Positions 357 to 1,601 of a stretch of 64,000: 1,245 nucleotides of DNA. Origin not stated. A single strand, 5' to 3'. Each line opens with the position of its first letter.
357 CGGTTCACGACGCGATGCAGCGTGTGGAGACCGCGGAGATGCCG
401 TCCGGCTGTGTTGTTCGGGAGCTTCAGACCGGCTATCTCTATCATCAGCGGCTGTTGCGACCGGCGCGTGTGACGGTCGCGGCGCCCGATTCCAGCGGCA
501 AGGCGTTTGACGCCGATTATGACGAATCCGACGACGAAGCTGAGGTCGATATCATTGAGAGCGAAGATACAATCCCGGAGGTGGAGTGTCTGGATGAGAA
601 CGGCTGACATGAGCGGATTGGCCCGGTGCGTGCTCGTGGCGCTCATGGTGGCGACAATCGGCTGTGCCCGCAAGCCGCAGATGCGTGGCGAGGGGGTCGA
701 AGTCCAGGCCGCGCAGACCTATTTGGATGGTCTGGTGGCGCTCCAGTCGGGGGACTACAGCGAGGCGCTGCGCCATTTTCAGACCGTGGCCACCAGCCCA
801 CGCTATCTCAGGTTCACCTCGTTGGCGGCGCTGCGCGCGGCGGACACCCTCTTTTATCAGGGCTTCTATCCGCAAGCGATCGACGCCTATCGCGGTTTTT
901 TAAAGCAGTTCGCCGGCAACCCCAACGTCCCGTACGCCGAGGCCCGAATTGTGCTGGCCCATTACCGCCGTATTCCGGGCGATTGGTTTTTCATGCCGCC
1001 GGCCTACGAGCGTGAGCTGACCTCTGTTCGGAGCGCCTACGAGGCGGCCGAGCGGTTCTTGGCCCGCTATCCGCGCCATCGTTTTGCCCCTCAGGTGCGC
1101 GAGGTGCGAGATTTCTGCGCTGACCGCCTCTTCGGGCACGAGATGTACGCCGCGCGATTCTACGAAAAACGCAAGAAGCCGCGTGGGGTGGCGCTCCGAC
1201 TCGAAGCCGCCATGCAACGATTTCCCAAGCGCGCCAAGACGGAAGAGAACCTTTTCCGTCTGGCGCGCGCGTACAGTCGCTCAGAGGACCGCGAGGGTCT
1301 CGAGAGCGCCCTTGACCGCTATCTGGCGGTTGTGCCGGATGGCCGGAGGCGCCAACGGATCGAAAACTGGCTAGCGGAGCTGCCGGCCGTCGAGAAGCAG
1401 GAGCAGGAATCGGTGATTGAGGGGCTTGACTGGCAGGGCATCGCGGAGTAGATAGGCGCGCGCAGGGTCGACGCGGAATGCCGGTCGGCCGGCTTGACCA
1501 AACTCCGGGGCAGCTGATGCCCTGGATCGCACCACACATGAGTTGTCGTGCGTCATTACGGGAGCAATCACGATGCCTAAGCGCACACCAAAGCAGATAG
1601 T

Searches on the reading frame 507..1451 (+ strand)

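Call 59: search_protein_families(library=pfam, proteins=[window:507-1451:+], max_evalue=0.001)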
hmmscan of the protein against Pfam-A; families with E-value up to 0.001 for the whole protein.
window:507-1451:+ (314 aa): 7 families
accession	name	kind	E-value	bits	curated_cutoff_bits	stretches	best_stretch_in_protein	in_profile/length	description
PF13525.12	YfiO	-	4.1e-22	79.4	25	1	66-258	3-190/203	Outer membrane lipoprotein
PF13428.12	TPR_14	-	2.3e-06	28.2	23.5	0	108-140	4-36/44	Tetratricopeptide repeat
PF14559.12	TPR_19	-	7.4e-06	26.6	25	0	78-125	1-45/68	Tetratricopeptide repeat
PF13432.12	TPR_16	-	5.1e-05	24.1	32.7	0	75-137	4-63/65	Tetratricopeptide repeat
PF07719.23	TPR_2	-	7.2e-05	23.1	27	0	75-94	8-27/34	Tetratricopeptide repeat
PF13424.12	TPR_12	-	8.4e-05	23.1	30.1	0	107-156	5-57/77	Tetratricopeptide repeat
PF07219.19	HemY_N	-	0.0008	19.9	31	1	58-113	49-104/107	HemY protein N-terminus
